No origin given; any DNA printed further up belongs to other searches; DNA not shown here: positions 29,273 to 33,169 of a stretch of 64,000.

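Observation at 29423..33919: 1498-aa signal-anchored protein combining a degenerate M48-like peptidase segment with a C-terminal ABC1/UbiB-type kinase domain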

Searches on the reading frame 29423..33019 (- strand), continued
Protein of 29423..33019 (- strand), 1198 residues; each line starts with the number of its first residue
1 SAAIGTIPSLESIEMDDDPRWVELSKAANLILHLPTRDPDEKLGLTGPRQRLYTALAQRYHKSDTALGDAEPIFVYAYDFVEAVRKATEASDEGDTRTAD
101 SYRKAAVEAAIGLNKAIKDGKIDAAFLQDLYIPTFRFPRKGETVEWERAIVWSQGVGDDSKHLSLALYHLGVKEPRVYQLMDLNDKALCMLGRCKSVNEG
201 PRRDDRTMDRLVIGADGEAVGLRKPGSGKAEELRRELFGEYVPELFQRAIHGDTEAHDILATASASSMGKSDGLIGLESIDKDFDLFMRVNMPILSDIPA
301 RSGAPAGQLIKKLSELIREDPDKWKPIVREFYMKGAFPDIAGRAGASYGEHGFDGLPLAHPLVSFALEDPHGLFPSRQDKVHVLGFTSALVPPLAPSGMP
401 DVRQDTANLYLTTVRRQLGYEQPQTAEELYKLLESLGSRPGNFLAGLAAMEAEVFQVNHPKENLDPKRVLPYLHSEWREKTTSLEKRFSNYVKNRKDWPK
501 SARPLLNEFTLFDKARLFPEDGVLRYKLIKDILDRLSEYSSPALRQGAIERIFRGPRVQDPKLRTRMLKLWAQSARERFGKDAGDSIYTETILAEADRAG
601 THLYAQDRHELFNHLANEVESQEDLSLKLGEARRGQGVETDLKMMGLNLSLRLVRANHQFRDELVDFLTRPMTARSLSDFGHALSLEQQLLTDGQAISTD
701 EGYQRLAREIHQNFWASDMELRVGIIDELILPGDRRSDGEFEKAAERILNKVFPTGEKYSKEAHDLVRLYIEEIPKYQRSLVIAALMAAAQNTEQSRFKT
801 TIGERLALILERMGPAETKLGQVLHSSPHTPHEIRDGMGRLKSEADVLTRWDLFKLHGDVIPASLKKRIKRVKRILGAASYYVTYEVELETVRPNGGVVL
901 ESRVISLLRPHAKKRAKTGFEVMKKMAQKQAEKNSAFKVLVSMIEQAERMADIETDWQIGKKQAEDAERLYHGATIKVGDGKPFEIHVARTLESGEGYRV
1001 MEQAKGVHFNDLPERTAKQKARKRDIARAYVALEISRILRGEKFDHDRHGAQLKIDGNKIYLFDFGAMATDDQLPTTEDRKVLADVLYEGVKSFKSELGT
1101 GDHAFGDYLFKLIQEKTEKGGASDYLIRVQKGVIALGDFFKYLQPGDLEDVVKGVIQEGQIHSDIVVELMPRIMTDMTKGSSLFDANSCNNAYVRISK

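Call 99: search_protein_families(library=pfam, proteins=[P0062, P0046, P0117, P0136], max_evalue=0.001)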
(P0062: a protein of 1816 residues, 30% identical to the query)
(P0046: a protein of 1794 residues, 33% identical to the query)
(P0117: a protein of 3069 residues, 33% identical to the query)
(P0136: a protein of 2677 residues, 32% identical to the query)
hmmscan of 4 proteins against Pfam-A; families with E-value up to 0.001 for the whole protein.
P0062 (1816 aa): 1 family
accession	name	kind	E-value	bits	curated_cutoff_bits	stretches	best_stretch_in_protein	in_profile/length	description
PF03109.22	ABC1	-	0.00013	21.7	22.9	1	1484-1666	49-215/244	ABC1 atypical kinase-like domain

P0046 (1794 aa): 0 families

P0117 (3069 aa): 7 families
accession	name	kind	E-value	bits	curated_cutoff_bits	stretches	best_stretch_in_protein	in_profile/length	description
PF12796.13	Ank_2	-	6.7e-36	123.2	27.3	5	871-957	4-81/90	Ankyrin repeats (3 copies)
PF12252.14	SidE_PDE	-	2.7e-34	119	25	1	30-253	1-199/226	SidE phosphodiesterase (PDE) domain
PF00023.36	Ank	-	3.1e-17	62.2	21.1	1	903-934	2-33/33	Ankyrin repeat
PF13606.12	Ank_3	-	3.7e-16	57.8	22.3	0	903-930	2-29/30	Ankyrin repeat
PF13637.12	Ank_4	-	1.7e-12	47.7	22.7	0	688-742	1-50/50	Ankyrin repeats (many copies)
PF13857.12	Ank_5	-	1e-10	42.1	27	1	903-943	16-56/56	Ankyrin repeats (many copies)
PF03109.22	ABC1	-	0.00074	19.2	22.9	0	2677-2754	148-220/244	ABC1 atypical kinase-like domain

P0136 (2677 aa): 5 families
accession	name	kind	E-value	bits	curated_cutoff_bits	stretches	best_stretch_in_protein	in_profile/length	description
PF12252.14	SidE_PDE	-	4e-34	118.5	25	1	47-259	3-224/226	SidE phosphodiesterase (PDE) domain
PF12796.13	Ank_2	-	2.4e-23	82.9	27.3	4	1063-1145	9-84/90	Ankyrin repeats (3 copies)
PF13637.12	Ank_4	-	1.1e-09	38.7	22.7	0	694-730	11-48/50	Ankyrin repeats (many copies)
PF00023.36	Ank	-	1.7e-09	37.9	21.1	0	1089-1116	4-31/33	Ankyrin repeat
PF13606.12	Ank_3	-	1.4e-08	34.6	22.3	0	1088-1114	3-29/30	Ankyrin repeat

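Call 100: search_protein_families(library=pfam, proteins=[P0144, P0135, P0073, P0084], max_evalue=0.001)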
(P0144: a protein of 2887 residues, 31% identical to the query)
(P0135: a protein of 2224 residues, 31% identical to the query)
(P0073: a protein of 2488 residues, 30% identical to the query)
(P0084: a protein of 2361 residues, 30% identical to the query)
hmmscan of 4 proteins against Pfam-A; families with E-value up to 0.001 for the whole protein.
P0144 (2887 aa): 7 families
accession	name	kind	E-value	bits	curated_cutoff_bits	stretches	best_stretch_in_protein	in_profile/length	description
PF12252.14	SidE_PDE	-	1.1e-38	133.4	25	1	43-254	2-224/226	SidE phosphodiesterase (PDE) domain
PF12796.13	Ank_2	-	4.3e-29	101.4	27.3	4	1052-1146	2-87/90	Ankyrin repeats (3 copies)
PF13606.12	Ank_3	-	3.2e-18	64.1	22.3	0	1120-1146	3-29/30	Ankyrin repeat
PF00023.36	Ank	-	8.3e-16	57.7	21.1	1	1121-1146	4-29/33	Ankyrin repeat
PF13637.12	Ank_4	-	1.3e-15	57.5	22.7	0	1158-1203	4-50/50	Ankyrin repeats (many copies)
PF13857.12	Ank_5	-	7.3e-06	26.7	27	0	1084-1107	15-39/56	Ankyrin repeats (many copies)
PF23745.1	ANK_LRRK2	-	0.00011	22.5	27.5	0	1126-1204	38-114/130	LRRK2 ANK repeat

P0135 (2224 aa): 1 family
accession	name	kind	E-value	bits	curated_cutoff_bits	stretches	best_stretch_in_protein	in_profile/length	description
PF01435.24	Peptidase_M48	-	0.00048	20.4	20.3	0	830-867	42-78/186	Peptidase family M48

P0073 (2488 aa): 5 families
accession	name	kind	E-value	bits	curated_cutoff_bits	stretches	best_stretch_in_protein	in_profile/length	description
PF00036.39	EF-hand_1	-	2.4e-09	36.5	25.4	0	2368-2389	7-28/29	EF hand domain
PF13405.12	EF-hand_6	-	2.3e-08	33.5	25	0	2368-2388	7-27/30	EF-hand domain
PF13202.12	EF-hand_5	-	2.8e-06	27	25.9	0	2370-2385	8-23/25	EF hand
PF13499.12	EF-hand_7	-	0.0001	23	30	0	2368-2452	9-61/67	EF-hand domain pair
PF01435.24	Peptidase_M48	-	0.00013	22.3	20.3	1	280-361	5-86/186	Peptidase family M48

P0084 (2361 aa): 1 family
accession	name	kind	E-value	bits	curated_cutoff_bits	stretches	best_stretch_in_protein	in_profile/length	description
PF01435.24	Peptidase_M48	-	5.8e-14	52.8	20.3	1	64-137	4-76/186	Peptidase family M48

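Call 105: search_protein_families(library=pfam, alignment_id=A5, max_evalue=0.001)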
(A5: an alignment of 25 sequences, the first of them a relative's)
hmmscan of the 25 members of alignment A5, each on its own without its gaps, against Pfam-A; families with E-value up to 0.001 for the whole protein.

A. member 1, P0046 (1794 aa): 0 families

B. families by the number of members that match (of 25 scanned): 12 families
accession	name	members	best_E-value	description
PF03109.22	ABC1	6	9.5e-08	ABC1 atypical kinase-like domain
PF12252.14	SidE_PDE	3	1.1e-38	SidE phosphodiesterase (PDE) domain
PF12796.13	Ank_2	3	6.7e-36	Ankyrin repeats (3 copies)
PF13606.12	Ank_3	3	3.2e-18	Ankyrin repeat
PF00023.36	Ank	3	3.1e-17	Ankyrin repeat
PF13637.12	Ank_4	3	1.3e-15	Ankyrin repeats (many copies)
PF13857.12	Ank_5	2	1e-10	Ankyrin repeats (many copies)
PF00036.39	EF-hand_1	1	1.2e-10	EF hand domain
PF13405.12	EF-hand_6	1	1.5e-08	EF-hand domain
PF13202.12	EF-hand_5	1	1.1e-06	EF hand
PF13499.12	EF-hand_7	1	1.5e-05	EF-hand domain pair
PF23745.1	ANK_LRRK2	1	0.00011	LRRK2 ANK repeat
